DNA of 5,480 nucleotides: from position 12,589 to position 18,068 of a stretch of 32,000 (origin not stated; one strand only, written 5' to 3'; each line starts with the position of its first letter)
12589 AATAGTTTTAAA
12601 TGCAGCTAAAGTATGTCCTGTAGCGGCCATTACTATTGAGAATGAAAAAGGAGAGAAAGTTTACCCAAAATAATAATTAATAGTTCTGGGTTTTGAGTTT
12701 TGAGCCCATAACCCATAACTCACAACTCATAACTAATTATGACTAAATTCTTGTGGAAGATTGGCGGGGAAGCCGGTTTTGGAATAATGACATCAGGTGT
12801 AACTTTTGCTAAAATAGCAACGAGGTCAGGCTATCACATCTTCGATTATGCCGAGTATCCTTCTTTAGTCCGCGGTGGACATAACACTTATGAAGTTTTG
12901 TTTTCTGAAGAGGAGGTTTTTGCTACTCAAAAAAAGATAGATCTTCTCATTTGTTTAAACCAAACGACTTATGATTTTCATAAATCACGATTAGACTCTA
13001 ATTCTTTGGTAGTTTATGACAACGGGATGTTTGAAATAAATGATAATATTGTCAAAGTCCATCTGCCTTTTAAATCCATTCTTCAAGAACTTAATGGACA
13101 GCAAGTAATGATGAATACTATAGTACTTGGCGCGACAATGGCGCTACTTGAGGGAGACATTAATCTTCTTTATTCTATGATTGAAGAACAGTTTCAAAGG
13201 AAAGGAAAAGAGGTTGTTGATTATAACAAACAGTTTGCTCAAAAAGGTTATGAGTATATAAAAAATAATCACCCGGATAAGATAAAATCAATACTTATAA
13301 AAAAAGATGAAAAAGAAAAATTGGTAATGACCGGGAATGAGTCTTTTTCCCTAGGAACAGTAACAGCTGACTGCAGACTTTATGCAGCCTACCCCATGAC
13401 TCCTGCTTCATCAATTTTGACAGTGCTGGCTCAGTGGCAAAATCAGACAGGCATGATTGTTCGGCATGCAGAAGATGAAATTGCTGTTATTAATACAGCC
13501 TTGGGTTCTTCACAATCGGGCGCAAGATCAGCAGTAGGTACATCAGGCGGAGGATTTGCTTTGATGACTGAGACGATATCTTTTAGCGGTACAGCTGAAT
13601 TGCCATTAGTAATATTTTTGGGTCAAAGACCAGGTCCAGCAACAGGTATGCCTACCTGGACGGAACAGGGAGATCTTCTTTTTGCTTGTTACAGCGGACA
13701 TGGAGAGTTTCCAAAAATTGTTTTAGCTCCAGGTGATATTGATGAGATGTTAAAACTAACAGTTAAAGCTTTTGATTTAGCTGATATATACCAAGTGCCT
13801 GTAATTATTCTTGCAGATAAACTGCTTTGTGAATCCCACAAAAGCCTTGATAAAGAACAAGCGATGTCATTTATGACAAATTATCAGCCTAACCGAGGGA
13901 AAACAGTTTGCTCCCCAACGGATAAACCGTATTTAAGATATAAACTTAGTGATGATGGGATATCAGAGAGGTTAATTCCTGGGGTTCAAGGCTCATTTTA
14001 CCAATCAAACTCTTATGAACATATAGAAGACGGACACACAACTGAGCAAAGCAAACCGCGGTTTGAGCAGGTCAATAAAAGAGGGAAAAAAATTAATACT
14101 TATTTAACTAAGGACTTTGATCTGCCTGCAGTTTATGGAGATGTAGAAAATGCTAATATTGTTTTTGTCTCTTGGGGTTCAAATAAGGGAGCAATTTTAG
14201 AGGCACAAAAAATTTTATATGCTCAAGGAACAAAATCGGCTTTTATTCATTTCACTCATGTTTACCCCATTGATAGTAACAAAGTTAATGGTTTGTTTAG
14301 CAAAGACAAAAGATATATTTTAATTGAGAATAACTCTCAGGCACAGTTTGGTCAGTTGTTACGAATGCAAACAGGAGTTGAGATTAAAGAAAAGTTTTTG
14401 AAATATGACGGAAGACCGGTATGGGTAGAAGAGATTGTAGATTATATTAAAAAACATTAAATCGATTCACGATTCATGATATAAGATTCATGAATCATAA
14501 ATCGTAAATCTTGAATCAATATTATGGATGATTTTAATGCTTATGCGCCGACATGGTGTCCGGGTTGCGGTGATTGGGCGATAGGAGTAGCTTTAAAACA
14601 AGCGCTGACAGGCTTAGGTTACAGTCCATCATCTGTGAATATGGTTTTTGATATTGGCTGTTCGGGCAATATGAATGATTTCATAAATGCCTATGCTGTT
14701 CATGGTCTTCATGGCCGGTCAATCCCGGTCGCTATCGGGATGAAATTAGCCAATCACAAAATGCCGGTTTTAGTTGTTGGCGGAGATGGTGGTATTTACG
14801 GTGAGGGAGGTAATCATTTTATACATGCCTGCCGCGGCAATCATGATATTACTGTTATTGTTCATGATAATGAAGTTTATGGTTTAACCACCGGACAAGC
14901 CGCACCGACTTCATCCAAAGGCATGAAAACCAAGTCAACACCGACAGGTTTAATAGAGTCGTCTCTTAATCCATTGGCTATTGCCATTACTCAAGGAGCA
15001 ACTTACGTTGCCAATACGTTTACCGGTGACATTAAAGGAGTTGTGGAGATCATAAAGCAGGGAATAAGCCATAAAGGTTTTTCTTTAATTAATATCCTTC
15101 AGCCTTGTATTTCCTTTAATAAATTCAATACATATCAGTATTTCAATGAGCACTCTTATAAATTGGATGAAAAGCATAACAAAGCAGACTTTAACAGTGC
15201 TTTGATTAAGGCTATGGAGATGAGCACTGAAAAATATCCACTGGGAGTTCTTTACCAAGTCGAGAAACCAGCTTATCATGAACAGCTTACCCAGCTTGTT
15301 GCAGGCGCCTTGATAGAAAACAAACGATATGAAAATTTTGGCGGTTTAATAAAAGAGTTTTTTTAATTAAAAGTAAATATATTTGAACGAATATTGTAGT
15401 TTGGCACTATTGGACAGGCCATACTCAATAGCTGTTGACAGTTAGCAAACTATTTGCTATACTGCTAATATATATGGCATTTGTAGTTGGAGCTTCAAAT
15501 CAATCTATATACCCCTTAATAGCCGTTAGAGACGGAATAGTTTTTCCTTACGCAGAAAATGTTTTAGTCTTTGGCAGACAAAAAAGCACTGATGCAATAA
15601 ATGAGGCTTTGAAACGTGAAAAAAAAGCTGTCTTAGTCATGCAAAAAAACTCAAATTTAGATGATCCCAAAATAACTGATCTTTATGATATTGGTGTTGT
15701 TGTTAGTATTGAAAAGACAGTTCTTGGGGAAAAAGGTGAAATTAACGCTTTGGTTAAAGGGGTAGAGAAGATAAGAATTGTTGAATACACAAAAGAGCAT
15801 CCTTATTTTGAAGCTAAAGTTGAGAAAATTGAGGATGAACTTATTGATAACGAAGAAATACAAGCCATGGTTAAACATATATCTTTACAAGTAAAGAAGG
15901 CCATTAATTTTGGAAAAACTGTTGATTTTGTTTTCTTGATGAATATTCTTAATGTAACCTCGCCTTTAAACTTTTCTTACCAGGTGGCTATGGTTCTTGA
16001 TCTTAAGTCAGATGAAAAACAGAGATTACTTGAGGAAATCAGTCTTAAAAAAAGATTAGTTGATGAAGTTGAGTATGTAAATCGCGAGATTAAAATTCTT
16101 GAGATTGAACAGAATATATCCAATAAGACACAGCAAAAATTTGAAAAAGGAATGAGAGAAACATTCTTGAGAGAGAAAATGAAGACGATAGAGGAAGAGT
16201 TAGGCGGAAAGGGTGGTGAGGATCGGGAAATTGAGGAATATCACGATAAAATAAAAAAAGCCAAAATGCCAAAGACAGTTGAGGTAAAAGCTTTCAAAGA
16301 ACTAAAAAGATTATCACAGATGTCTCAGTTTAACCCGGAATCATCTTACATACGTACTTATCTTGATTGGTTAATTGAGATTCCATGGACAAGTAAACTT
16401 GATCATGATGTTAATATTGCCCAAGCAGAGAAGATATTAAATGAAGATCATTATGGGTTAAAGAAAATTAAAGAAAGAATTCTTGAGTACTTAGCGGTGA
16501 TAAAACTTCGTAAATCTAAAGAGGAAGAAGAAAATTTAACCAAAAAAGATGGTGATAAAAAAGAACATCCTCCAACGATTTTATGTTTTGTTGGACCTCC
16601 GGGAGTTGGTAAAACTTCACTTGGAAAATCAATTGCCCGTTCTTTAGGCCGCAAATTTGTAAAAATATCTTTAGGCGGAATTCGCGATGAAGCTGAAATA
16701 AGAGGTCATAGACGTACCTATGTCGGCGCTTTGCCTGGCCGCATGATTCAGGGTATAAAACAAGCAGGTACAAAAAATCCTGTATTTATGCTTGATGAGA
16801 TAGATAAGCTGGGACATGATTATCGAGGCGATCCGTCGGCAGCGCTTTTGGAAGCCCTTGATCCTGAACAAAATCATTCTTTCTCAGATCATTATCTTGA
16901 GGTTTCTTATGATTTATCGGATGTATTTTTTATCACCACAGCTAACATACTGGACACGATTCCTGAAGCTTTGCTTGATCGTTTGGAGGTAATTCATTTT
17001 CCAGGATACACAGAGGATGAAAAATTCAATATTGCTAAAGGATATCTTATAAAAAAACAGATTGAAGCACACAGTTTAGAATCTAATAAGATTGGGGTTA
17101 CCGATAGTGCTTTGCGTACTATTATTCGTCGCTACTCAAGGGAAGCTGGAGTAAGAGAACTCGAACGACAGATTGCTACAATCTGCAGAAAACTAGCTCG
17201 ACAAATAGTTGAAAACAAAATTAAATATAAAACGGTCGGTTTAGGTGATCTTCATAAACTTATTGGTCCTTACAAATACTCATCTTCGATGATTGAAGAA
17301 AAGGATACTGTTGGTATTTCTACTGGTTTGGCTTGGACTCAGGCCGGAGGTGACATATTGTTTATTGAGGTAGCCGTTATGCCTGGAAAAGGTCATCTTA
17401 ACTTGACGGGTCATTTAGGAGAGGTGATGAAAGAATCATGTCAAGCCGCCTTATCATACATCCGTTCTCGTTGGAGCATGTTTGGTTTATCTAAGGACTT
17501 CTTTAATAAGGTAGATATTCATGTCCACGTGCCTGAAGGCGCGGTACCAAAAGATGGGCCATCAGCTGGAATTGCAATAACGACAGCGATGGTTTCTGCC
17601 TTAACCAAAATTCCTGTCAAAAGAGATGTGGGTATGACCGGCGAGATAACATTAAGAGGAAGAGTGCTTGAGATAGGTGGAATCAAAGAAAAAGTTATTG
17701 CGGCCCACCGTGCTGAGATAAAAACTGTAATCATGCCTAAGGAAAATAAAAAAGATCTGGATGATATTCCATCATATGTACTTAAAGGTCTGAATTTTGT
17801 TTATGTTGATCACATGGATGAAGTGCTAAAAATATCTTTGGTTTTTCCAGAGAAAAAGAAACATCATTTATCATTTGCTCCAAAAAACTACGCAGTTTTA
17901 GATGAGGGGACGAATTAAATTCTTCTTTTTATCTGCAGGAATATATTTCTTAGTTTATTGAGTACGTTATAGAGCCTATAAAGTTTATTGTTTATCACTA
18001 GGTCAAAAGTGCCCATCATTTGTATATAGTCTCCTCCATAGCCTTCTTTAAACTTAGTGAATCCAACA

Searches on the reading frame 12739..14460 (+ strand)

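Call 41: search_protein_families(library=pfam, proteins=[window:12739-14460:+])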
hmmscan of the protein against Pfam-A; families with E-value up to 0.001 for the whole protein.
window:12739-14460:+ (573 aa): 3 families
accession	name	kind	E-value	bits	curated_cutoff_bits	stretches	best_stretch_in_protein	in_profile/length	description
PF01855.24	POR_N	-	1e-48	166.6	27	1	208-444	4-228/231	Pyruvate flavodoxin/ferredoxin oxidoreductase, thiamine diP-bdg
PF01558.24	POR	-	9.6e-30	104.4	27.4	1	13-172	2-173/173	Pyruvate ferredoxin/flavodoxin oxidoreductase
PF02780.25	Transketolase_C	-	0.00058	20.2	25.9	0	469-534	7-72/124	Transketolase, C-terminal domain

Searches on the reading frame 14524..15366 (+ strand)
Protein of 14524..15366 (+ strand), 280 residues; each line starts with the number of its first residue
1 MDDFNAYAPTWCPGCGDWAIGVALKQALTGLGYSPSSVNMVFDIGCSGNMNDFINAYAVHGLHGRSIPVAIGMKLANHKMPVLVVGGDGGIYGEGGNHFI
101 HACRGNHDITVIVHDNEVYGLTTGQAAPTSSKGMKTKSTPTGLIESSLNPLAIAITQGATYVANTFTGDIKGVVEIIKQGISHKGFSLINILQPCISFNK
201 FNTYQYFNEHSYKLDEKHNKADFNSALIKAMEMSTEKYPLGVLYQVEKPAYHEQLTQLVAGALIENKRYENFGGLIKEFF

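Call 41: search_protein_families(library=pfam, proteins=[window:14524-15366:+])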
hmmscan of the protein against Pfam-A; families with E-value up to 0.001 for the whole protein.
window:14524-15366:+ (280 aa): 2 families
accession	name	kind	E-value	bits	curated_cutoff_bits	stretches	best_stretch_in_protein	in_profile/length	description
PF02775.26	TPP_enzyme_C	-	3.8e-31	108.4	21.9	1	43-191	1-151/151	Thiamine pyrophosphate enzyme, C-terminal TPP binding domain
PF12367.13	PFO_beta_C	-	2.6e-21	75.9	24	1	195-258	1-64/66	Pyruvate ferredoxin oxidoreductase beta subunit C terminal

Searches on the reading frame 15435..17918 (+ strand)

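Call 43: search_protein_families(library=pfam, proteins=[window:15435-17918:+])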
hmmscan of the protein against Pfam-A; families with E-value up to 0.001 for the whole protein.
window:15435-17918:+ (827 aa): 7 families
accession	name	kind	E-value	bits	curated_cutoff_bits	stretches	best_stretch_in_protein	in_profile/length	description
PF05362.19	Lon_C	-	2e-91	305.5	21.1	1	604-803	5-204/205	Lon protease (S16) C-terminal proteolytic domain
PF02190.22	LON_substr_bdg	-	1.8e-37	129.6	28.7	1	26-217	2-200/200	ATP-dependent protease La (LON) substrate-binding domain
PF00004.35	AAA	-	3.8e-25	89.3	21.2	1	383-521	1-127/131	ATPase family associated with various cellular activities (AAA)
PF22667.2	Lon_lid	-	1.8e-21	75.9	27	1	544-598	1-55/57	Lon protease AAA+ ATPase lid domain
PF13541.12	ChlI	-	1.1e-10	41.9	27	1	644-771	1-121/121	Subunit ChlI of Mg-chelatase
PF07728.20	AAA_5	-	1.4e-06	28.8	22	1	383-516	2-138/139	AAA domain (dynein-related subfamily)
PF13401.12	AAA_22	-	3.7e-05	24.5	27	1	380-475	5-104/130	AAA domain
